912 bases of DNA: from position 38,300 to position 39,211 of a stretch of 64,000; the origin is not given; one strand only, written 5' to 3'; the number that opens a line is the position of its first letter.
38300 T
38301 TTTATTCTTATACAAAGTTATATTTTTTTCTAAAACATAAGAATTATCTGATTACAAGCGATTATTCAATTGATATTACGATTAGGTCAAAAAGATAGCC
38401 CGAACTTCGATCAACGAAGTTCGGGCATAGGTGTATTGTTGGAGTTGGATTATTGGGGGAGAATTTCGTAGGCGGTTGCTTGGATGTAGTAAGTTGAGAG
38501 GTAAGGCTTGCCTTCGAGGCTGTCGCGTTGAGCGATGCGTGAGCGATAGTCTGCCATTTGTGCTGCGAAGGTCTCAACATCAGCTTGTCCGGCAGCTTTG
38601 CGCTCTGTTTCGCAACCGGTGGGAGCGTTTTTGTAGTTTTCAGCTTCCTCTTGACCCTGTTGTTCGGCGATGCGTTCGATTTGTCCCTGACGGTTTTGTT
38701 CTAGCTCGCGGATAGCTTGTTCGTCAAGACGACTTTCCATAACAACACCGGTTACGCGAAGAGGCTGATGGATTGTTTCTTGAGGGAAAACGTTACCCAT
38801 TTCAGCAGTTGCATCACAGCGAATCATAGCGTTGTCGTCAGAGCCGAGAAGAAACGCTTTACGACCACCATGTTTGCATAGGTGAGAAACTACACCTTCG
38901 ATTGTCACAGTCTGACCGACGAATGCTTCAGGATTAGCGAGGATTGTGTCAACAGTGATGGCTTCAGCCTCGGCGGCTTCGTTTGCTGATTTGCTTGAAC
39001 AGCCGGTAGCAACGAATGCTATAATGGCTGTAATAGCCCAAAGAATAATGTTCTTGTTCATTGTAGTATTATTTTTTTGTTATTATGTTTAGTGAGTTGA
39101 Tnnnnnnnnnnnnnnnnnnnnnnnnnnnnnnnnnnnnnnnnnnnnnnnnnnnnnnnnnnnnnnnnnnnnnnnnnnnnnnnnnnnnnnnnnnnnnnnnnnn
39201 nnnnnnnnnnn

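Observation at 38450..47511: Seven-gene envelope-spanning operon pairing a TonB receptor and second beta-barrel with an exporter-type ABC system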

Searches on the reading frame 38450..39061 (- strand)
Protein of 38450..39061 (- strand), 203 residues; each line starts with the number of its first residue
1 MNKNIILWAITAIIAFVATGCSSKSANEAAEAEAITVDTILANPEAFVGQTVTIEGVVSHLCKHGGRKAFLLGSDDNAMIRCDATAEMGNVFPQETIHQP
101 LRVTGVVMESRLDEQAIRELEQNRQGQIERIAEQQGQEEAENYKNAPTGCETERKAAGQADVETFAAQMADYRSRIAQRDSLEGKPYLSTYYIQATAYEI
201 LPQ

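Call 3: search_protein_families(library=pfam, proteins=[window:38450-39061:-], max_evalue=0.01)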
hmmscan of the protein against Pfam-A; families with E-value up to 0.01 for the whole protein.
window:38450-39061:- (203 aa): 1 family
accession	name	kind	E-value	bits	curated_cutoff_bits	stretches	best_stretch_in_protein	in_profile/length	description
PF12869.13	tRNA_anti-like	-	0.0092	16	23.5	0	46-87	67-110/146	tRNA_anti-like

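Call 4: search_protein_families(library=ncbifam, proteins=[window:38450-39061:-], max_evalue=0.01)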
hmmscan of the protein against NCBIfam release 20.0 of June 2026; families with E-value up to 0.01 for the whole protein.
window:38450-39061:- (203 aa): 1 family
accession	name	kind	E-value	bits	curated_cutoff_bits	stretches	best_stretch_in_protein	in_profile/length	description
NF053577.1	HAN_nuclease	equivalog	0.0014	17.2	840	1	41-142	96-201/612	Hef-associated nuclease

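Call 30: search_solved_structures(query=window:38450-39061:-, max_evalue=1)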
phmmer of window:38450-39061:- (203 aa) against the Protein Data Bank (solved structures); distinct sequences matched with E-value up to 1: 1.
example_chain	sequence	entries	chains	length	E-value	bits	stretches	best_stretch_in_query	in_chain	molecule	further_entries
7mcd_A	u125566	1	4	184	0.0011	22.1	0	22-67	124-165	AI-designed TIM-barrel F15C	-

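Call 35: find_homologous_proteins(query=window:38450-39061:-, max_evalue=0.001)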
Query window:38450-39061:- (203 aa): 132 proteins with E <= 0.001 among 386 candidates; the best 120 are listed.
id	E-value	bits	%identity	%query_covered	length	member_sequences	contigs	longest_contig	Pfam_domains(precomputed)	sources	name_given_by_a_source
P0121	2.6e-125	433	98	100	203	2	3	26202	-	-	-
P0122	9.9e-122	422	95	100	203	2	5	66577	-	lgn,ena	-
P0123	9.1e-118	409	92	100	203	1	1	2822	-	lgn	-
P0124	3.2e-117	407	91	100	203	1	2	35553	-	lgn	-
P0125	6.4e-112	390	86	100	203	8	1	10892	-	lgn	-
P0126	9.7e-112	389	86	100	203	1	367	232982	-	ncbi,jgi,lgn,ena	-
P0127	3.3e-111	387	85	100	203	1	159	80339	-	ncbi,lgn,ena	-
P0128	4.0e-111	387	86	100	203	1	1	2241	-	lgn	-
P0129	6.0e-111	386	85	100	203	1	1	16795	-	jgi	-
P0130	8.7e-111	386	86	100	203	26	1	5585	-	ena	-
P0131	1.1e-110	386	86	100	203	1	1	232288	-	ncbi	-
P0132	6.4e-110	383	85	100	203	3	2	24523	-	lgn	-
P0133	2.8e-109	381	84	100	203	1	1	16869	-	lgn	-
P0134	3.7e-109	381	84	100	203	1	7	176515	-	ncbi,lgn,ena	-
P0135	1.4e-108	379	83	100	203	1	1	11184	-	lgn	-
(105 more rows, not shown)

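Call 44: predict_structure(alignment_id=A2)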
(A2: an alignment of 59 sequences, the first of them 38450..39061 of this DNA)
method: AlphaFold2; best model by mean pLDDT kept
length: 203 residues; sequences in the alignment: 59
mean_pLDDT: 86.1   pTM: 0.73
mean pLDDT of the five models: 86.1, 85.9, 85.8, 85.3, 84.2
residues with pLDDT >= 90: 144; 70-90: 27; 50-70: 6; < 50: 26
segments of 3 or more residues with pLDDT < 50: 1-3, 7-12, 14-30
pLDDT, mean of each block of 10 residues (from residue 1): 47 44 38 85 96 95 89 87 96 96 97 97 96 96 89 86 95 98 97 97 90
secondary structure, 60 per line:
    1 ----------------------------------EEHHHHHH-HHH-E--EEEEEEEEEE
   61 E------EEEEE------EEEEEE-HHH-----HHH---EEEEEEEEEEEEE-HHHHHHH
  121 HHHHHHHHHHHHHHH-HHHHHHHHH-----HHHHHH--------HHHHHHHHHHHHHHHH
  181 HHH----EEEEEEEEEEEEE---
elements in order: H37-42 E51-61 E68-72 E79-84 E100-112 H114-135 H137-145 H151-156 H165-183 E188-200

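Call 47: fold_search(model_id=the predicted structure, library=pdb)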
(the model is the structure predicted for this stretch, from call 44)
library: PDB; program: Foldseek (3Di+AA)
matches with E <= 10: 926; with E <= 0.001: 7
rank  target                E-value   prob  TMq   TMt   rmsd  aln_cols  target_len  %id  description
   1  6pqh_D                4.2e-04  1.00  0.29  0.13   3.6        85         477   20  Crystal structure of Asparagine-tRNA ligase from Elizabethkingia sp. CCUG 26117 (released 2019-07-31)
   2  6pqh_B                4.7e-04  1.00  0.29  0.13   3.4        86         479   19  Crystal structure of Asparagine-tRNA ligase from Elizabethkingia sp. CCUG 26117 (released 2019-07-31)
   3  1n9w_A                5.7e-04  1.00  0.28  0.17   3.4        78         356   27  Crystal structure of the non-discriminating and archaeal-type aspartyl-tRNA synthetase from Thermus thermophilus (released 2003-04-08)
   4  3kfu_C                7.3e-04  1.00  0.28  0.16   3.1        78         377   24  Crystal structure of the transamidosome (released 2010-08-25)
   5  3kfu_A                8.3e-04  1.00  0.25  0.14   3.8        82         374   24  Crystal structure of the transamidosome (released 2010-08-25)
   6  5xix_A                8.8e-04  1.00  0.29  0.15   3.6        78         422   19  The canonical domain of human asparaginyl-tRNA synthetase (released 2018-05-02)
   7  6od8_B                8.8e-04  1.00  0.27  0.12   8.5       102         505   18  Crystal structure of a putative aspartyl-tRNA synthetase from Leishmania major Friedlin (released 2019-04-17)
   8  6od8_A                1.2e-03  1.00  0.27  0.12   8.5       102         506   18  Crystal structure of a putative aspartyl-tRNA synthetase from Leishmania major Friedlin (released 2019-04-17)
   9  3kdf_C                1.3e-03  1.00  0.28  0.45   2.5        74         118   18  X-ray Crystal Structure of the Human Replication Protein A Complex from Wheat Germ Cell Free Expression (released 2009-12-01)
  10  8tc7_D                1.4e-03  1.00  0.29  0.15   3.7        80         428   20  Human asparaginyl-tRNA synthetase, apo form (released 2024-02-07)
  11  2pi2_E                1.5e-03  1.00  0.26  0.44   2.5        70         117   17  Full-length Replication protein A subunits RPA14 and RPA32 (released 2007-10-16)
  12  6pqh_C                1.5e-03  1.00  0.28  0.13   3.5        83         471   17  Crystal structure of Asparagine-tRNA ligase from Elizabethkingia sp. CCUG 26117 (released 2019-07-31)
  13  5xix_D                1.5e-03  1.00  0.29  0.15   3.7        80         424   20  The canonical domain of human asparaginyl-tRNA synthetase (released 2018-05-02)
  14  8tc7_B                1.5e-03  1.00  0.27  0.14   3.9        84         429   18  Human asparaginyl-tRNA synthetase, apo form (released 2024-02-07)
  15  8tc8_C                1.5e-03  1.00  0.27  0.14   4.1        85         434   18  Human asparaginyl-tRNA synthetase bound to adenosine 5'-sulfamate (released 2024-02-07)
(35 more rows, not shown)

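Call 78: search_protein_representatives(alignment_id=A2)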
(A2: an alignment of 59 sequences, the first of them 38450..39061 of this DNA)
Query: 59 sequences, 205 profile positions. Proteins with E-value up to 0.001 (for the whole library): 1036; up to 1e-10: 658; up to 1e-30: 73. The best 150 are listed.
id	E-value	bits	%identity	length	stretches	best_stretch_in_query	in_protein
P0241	7.4e-86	303.0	-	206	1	1-204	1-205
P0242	6.8e-83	293.3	-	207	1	1-204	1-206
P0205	2.2e-79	281.9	-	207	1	1-204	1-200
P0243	3.7e-78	277.9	-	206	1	1-204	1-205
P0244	3.7e-67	242.0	-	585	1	1-204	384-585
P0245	3.3e-64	232.3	-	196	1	1-203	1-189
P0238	2.6e-62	226.1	-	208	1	7-203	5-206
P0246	2.4e-59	216.4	-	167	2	1-132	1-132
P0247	2.5e-53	196.8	-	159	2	1-86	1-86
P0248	8.8e-53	195.0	-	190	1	3-203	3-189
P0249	2.0e-52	193.8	-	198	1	1-204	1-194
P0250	2.9e-52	193.3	-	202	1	6-201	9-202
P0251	8.6e-52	191.8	-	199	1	1-198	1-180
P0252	2.6e-50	186.9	-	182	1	19-197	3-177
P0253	1.4e-49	184.6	-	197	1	5-202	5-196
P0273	1.6e-41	158.2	-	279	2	3-153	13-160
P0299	2.2e-33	131.7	-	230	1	1-159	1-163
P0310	9.8e-32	126.3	-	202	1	1-203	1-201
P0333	4.4e-27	111.1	-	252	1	5-204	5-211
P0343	2.1e-26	108.8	-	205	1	3-201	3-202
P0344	3.0e-26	108.4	-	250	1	1-201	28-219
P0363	7.6e-25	103.8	-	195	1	2-204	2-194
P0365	2.6e-24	102.0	-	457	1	4-128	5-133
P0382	2.0e-23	99.1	-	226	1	78-203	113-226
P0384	4.9e-23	97.9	-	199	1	1-201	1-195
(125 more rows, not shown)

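Call 79: search_protein_families(library=pfam, proteins=[P0244, P0365, P0273, P0333, P0344, P0382, P0299], max_evalue=0.01)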
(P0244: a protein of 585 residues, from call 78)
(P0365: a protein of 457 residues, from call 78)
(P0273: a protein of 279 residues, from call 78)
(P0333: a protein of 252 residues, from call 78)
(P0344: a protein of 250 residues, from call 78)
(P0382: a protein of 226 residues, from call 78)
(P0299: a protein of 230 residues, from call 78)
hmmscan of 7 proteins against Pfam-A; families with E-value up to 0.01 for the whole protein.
P0244 (585 aa): 2 families
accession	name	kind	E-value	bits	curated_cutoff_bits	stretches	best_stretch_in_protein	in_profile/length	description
PF16149.10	DUF4857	-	8.5e-70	235.5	25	1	37-311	1-269/270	Domain of unknown function (DUF4857)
PF13581.12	HATPase_c_2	-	0.0052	17.2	27.4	0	491-541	16-66/127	Histidine kinase-like ATPase domain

P0365 (457 aa): 2 families
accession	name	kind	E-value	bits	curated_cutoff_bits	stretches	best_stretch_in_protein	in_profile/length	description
PF02518.31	HATPase_c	-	2.1e-26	92.9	26.4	1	345-452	2-110/111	Histidine kinase-, DNA gyrase B-, and HSP90-like ATPase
PF00512.31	HisKA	-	2e-20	73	26.9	1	234-298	2-66/66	His Kinase A (phospho-acceptor) domain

P0273 (279 aa): 0 families

P0333 (252 aa): 0 families

P0344 (250 aa): 0 families

P0382 (226 aa): 2 families
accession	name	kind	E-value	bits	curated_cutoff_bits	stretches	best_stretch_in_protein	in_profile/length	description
PF00589.27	Phage_integrase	-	3.2e-06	27.5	27.1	1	89-138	28-73/172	Phage integrase family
PF21348.3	RGL11_C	-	0.0044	16.3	27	1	107-219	341-443/490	Rhamnogalacturonan lyase family 11, C-terminal domain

P0299 (230 aa): 0 families

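Call 83: find_encoding_contigs(protein=P0365, flank=8000, max_places=3)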
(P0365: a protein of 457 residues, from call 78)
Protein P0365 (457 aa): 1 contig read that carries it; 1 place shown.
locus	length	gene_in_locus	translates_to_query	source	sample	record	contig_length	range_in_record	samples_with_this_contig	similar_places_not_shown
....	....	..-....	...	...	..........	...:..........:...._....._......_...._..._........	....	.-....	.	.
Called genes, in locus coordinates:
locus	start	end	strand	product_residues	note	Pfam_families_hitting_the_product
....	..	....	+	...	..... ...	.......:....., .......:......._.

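Call 84: find_encoding_contigs(protein=P0244, flank=10000, max_places=3)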
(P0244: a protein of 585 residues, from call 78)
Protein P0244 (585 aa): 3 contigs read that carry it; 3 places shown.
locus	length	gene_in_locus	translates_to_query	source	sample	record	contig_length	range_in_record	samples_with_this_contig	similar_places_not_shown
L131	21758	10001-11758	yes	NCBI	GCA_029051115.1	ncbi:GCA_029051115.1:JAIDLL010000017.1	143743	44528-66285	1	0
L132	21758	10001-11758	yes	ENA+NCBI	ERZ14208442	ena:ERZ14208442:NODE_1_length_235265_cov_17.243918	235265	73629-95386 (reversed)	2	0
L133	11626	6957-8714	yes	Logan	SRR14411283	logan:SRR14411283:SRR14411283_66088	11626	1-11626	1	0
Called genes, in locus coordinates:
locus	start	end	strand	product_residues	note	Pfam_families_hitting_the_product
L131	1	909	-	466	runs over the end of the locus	PF13432:TPR_16, PF14559:TPR_19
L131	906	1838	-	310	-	PF01118:Semialdhyde_dh, PF22698:Semialdhyde_dhC_1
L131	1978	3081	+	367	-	PF01926:MMR_HSR1, PF02421:FeoB_N, PF06071:YchF-GTPase_C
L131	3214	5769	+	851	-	PF07715:Plug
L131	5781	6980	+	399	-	PF16215:DUF4876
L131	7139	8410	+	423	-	PF21012:DUF6850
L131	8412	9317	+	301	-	PF00005:ABC_tran, PF13304:AAA_21 (faint)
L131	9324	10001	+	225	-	-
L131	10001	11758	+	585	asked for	PF16149:DUF4857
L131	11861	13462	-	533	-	PF00370:FGGY_N, PF02782:FGGY_C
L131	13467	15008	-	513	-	PF02610:AraA_N, PF24856:AraA_central, PF11762:Arabinose_Iso_C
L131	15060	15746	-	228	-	PF00596:Aldolase_II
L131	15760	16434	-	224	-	PF00293:NUDIX, PF19368:WHD_AraR, PF21906:WHD_NrtR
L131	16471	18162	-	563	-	PF00474:SSF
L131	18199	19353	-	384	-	PF01263:Aldose_epim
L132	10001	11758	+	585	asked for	PF16149:DUF4857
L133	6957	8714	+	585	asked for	PF16149:DUF4857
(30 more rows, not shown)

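Call 85: find_encoding_contigs(protein=P0384, flank=10000, max_places=3)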
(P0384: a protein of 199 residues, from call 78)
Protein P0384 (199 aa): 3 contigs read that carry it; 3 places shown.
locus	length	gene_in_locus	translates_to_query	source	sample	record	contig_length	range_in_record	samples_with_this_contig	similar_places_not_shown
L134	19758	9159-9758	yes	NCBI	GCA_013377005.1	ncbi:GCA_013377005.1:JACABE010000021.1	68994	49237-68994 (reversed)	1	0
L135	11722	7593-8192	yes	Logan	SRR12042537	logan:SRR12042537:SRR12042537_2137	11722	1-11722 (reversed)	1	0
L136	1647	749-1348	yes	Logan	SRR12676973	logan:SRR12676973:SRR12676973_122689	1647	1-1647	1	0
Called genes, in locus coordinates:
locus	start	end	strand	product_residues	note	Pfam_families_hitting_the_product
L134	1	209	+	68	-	PF13585:CHU_C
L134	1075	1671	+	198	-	PF22904:NOMO1-like_2nd (faint), PF13620:CarboxypepD_reg, PF13715:CarbopepD_reg_2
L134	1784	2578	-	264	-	PF13860:FlgD_ig (faint), PF10029:DUF2271, PF18962:Por_Secre_tail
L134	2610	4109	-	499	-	PF03264:Cytochrom_NNT, PF02085:Cytochrom_CIII (faint), PF14522:Cytochrome_C7 (faint), PF14537:Cytochrom_c3_2 (faint)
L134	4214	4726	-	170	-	PF14537:Cytochrom_c3_2 (faint), PF22113:Mtrc-MtrF_II-IV_dom, PF09699:Paired_CXXCH_1 (faint), PF14522:Cytochrome_C7 (faint), PF13435:Cytochrome_C554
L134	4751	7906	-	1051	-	PF05140:ResB, PF01578:Cytochrom_C_asm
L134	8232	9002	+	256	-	-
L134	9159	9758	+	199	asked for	-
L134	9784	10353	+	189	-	PF03929:PepSY_TM (faint), PF16357:PepSY_TM_like_2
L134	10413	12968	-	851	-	PF00317:Ribonuc_red_lgN, PF02867:Ribonuc_red_lgC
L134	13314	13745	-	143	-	-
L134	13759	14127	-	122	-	PF01925:TauE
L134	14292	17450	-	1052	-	PF26550:Tricorn_2nd, PF26549:Tricorn_N (faint)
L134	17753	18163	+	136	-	-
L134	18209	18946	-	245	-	PF12099:DUF3575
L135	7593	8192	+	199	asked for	-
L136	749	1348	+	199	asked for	-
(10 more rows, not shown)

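Call 86: find_encoding_contigs(protein=P0343, flank=6000, max_places=2)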
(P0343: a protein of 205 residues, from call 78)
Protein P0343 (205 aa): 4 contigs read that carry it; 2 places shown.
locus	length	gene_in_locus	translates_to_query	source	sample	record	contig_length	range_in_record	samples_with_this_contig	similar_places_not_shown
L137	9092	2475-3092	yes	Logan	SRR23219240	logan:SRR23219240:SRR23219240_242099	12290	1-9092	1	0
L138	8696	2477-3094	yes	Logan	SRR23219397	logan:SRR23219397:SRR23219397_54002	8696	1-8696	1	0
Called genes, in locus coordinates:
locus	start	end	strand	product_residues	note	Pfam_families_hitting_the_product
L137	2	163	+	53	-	PF00152:tRNA-synt_2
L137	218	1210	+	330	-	PF00246:Peptidase_M14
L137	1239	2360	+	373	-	PF09314:DUF1972 (weak), PF13477:Glyco_trans_4_2, PF20706:GT4-conflict (faint), PF13439:Glyco_transf_4, PF13579:Glyco_trans_4_4, PF00534:Glycos_transf_1, PF13692:Glyco_trans_1_4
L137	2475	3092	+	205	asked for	-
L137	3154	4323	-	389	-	PF22660:RS_preATP-grasp-like, PF02222:ATP-grasp, PF07478:Dala_Dala_lig_C (weak), PF21244:PurT_C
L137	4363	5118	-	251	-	PF08032:SpoU_sub_bind, PF00588:SpoU_methylase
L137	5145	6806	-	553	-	PF02463:SMC_N, PF13175:AAA_15, PF13476:AAA_23, PF13304:AAA_21 (faint)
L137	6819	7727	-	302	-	PF16119:DUF4835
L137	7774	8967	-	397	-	PF02441:Flavoprotein, PF04127:DFP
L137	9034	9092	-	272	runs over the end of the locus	PF00929:RNase_T, PF13482:RNase_H_2 (faint), PF20600:ExoX-like_C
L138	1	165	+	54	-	?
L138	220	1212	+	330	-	PF00246:Peptidase_M14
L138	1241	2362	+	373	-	PF09314:DUF1972 (weak), PF13477:Glyco_trans_4_2, PF20706:GT4-conflict (faint), PF13439:Glyco_transf_4, PF13579:Glyco_trans_4_4, PF00534:Glycos_transf_1, PF13692:Glyco_trans_1_4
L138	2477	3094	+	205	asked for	-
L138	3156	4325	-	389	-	PF22660:RS_preATP-grasp-like, PF02222:ATP-grasp, PF07478:Dala_Dala_lig_C (weak), PF21244:PurT_C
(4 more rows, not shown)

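Call 87: find_encoding_contigs(protein=P0310, flank=6000, max_places=2)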
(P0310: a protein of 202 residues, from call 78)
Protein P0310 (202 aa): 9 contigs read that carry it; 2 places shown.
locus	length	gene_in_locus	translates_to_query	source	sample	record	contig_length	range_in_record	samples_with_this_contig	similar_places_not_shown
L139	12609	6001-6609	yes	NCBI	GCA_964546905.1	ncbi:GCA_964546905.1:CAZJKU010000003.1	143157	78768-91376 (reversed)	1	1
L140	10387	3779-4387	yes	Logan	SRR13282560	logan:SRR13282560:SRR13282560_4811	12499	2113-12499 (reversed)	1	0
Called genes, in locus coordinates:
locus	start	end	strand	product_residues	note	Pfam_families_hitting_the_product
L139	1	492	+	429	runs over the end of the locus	PF00202:Aminotran_3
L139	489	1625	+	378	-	PF00155:Aminotran_1_2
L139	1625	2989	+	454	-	PF04301:BioG, PF13489:Methyltransf_23, PF08241:Methyltransf_11, PF08242:Methyltransf_12 (weak), PF13649:Methyltransf_25 (weak)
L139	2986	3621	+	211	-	PF13500:AAA_26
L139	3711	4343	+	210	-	PF01612:DNA_pol_A_exo1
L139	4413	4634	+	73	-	-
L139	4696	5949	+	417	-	PF12704:MacB_PCD, PF02687:FtsX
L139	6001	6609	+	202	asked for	-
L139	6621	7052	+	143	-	PF05117:DUF695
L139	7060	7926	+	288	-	PF01790:LGT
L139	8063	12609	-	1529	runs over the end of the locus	PF05359:DUF748, PF13116:YhdP (faint), PF04357:TamB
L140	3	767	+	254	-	?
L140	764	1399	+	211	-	PF13500:AAA_26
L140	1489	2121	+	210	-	PF01612:DNA_pol_A_exo1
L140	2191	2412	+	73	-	-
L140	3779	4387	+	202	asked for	-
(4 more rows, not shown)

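Call 88: find_encoding_contigs(protein=P0363, flank=6000, max_places=2)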
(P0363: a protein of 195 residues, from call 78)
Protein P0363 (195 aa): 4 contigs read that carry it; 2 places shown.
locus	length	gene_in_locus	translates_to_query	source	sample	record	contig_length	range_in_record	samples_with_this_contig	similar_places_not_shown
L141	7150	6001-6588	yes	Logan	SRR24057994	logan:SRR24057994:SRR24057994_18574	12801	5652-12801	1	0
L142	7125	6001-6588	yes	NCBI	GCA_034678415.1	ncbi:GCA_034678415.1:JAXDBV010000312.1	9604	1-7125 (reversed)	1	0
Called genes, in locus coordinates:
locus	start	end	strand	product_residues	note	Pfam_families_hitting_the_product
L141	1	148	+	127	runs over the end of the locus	PF11680:DUF3276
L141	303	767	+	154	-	PF26622:DUF8199 (weak)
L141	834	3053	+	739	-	PF13620:CarboxypepD_reg (faint), PF13715:CarbopepD_reg_2, PF00593:TonB_dep_Rec_b-barrel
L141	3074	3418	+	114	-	PF00403:HMA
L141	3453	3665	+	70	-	-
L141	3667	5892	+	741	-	PF00403:HMA, PF00122:E1-E2_ATPase, PF00702:Hydrolase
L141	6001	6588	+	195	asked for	-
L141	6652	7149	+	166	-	?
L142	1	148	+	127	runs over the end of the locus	PF11680:DUF3276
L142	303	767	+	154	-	PF26622:DUF8199 (weak)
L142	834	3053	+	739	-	PF13620:CarboxypepD_reg (faint), PF13715:CarbopepD_reg_2, PF00593:TonB_dep_Rec_b-barrel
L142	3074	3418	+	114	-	PF00403:HMA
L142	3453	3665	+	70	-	-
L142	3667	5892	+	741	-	PF00403:HMA, PF00122:E1-E2_ATPase, PF00702:Hydrolase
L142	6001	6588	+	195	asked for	-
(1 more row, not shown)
